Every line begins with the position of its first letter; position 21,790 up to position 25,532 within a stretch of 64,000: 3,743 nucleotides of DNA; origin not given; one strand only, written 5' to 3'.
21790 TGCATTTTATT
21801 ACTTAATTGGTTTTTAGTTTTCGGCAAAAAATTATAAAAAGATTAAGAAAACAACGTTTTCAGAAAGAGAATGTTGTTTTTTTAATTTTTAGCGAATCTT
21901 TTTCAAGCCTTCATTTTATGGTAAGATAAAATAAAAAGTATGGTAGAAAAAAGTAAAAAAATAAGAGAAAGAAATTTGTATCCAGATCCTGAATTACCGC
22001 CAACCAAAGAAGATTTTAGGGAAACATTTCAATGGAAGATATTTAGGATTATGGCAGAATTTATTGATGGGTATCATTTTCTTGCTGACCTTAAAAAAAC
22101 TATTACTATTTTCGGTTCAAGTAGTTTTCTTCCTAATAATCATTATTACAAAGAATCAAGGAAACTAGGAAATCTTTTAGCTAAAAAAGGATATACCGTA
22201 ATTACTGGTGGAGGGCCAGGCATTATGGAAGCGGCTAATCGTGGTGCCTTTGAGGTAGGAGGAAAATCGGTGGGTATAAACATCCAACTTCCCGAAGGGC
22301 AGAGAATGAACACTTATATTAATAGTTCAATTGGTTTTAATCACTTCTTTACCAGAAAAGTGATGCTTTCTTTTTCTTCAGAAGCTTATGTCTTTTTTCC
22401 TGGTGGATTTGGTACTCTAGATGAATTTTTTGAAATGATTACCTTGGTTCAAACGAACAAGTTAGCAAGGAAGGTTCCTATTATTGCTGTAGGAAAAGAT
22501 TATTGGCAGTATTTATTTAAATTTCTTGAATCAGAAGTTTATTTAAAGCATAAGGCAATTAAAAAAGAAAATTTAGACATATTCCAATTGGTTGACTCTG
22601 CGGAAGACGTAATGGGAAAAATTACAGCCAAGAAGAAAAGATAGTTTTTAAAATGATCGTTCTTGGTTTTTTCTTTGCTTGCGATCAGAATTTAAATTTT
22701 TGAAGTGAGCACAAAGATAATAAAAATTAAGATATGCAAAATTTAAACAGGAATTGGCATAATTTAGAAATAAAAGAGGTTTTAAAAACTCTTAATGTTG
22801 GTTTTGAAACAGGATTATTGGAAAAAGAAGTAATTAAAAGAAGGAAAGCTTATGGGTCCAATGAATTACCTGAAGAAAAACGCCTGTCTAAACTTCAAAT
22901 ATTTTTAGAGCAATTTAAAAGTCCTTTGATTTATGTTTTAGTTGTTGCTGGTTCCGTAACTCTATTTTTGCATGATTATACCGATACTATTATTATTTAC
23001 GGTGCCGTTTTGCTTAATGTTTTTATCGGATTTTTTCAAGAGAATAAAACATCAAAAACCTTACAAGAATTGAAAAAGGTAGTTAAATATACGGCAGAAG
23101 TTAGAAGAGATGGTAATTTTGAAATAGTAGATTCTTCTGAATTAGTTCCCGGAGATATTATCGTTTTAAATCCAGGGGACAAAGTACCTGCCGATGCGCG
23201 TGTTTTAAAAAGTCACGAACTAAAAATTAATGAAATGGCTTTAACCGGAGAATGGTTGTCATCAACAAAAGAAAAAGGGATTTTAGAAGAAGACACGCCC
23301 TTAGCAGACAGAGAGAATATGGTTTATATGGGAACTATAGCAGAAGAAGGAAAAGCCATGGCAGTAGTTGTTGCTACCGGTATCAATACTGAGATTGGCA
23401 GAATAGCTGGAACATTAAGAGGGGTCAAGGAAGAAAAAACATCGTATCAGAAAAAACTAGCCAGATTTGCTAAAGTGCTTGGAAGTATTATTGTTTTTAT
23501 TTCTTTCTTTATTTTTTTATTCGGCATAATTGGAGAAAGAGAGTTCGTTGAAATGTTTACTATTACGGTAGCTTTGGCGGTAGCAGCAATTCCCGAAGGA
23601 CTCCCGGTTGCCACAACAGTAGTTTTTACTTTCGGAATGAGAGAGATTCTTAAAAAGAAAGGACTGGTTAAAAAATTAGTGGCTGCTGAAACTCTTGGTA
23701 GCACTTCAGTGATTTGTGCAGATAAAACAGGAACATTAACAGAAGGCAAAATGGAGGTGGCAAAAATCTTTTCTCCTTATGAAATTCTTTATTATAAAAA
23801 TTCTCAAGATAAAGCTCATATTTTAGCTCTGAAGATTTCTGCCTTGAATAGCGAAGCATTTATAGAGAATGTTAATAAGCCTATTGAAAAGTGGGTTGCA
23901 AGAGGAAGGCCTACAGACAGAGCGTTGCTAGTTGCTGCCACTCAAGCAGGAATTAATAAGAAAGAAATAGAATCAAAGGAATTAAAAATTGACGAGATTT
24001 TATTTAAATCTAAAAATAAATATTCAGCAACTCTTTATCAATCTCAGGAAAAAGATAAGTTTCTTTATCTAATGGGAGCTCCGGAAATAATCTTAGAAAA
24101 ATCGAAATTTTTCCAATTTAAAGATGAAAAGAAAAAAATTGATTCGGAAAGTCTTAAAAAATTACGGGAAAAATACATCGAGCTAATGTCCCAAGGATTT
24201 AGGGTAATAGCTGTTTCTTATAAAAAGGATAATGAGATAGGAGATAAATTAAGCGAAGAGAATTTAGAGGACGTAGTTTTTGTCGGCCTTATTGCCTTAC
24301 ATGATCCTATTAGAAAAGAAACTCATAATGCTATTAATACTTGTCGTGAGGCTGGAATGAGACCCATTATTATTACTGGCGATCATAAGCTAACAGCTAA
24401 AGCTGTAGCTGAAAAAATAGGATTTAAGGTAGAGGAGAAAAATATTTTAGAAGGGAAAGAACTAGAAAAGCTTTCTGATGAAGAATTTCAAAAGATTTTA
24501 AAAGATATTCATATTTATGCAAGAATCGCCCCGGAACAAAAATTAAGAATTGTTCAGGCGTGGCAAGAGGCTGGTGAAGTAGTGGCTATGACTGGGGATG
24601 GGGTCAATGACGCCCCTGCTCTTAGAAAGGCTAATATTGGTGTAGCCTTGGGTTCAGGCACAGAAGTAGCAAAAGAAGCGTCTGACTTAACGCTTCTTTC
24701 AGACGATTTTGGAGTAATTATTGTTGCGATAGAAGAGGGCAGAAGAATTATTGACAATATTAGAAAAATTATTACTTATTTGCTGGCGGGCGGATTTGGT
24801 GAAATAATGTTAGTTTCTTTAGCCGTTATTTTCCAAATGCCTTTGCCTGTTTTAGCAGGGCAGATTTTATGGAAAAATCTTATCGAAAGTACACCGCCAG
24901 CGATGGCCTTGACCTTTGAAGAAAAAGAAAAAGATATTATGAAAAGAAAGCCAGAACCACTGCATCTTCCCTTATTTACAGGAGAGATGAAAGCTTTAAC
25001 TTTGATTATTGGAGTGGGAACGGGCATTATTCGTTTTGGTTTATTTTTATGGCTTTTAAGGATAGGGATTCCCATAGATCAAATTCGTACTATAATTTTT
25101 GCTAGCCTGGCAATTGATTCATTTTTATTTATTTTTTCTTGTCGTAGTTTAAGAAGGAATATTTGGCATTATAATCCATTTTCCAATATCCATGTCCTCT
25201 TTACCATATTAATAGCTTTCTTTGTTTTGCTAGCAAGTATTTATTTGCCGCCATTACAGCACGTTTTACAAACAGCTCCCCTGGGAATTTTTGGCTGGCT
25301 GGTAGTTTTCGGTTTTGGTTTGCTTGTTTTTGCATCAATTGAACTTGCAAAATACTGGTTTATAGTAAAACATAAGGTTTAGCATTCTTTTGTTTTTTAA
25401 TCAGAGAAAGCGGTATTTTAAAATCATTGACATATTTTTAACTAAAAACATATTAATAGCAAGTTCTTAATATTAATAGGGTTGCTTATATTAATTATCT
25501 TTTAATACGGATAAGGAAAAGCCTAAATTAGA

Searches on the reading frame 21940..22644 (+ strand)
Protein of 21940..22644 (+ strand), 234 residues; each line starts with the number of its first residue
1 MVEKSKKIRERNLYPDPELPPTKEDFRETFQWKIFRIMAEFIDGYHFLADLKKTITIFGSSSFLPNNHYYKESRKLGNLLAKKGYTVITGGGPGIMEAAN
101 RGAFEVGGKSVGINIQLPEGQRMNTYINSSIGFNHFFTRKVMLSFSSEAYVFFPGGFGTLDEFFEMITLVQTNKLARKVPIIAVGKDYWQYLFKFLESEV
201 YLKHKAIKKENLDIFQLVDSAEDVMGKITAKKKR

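Call 73: search_protein_families(library=pfam, proteins=[window:21940-22644:+], max_evalue=0.0001)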
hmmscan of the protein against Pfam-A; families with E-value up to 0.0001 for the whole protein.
window:21940-22644:+ (234 aa): 2 families
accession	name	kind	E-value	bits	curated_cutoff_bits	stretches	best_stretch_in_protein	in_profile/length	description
PF03641.19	Lysine_decarbox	-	2e-30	106.1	27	1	96-227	1-130/131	Possible lysine decarboxylase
PF18306.6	LDcluster4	-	8.6e-20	71.3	26.3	1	53-164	2-111/151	SLOG cluster4 family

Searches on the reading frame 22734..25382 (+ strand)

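Call 60: search_protein_families(library=pfam, proteins=[window:22734-25382:+], max_evalue=0.00001)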
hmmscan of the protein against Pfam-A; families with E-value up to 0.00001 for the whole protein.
window:22734-25382:+ (882 aa): 5 families
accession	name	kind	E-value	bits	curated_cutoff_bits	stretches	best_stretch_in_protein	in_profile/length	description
PF00122.25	E1-E2_ATPase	-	2.8e-50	170.8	28.1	1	118-308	4-181/181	E1-E2 ATPase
PF00689.26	Cation_ATPase_C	-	3.6e-39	134.8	27.3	1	703-875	1-175/175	Cation transporting ATPase, C-terminus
PF00690.31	Cation_ATPase_N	-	2.4e-20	72.4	20.4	1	8-74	1-67/69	Cation transporter/ATPase, N-terminus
PF00702.32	Hydrolase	-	1.1e-18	68.7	26.4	1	326-634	3-191/191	haloacid dehalogenase-like hydrolase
PF13246.12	Cation_ATPase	-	5.6e-16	58.8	21.7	1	371-458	3-89/91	Cation transport ATPase (P-type)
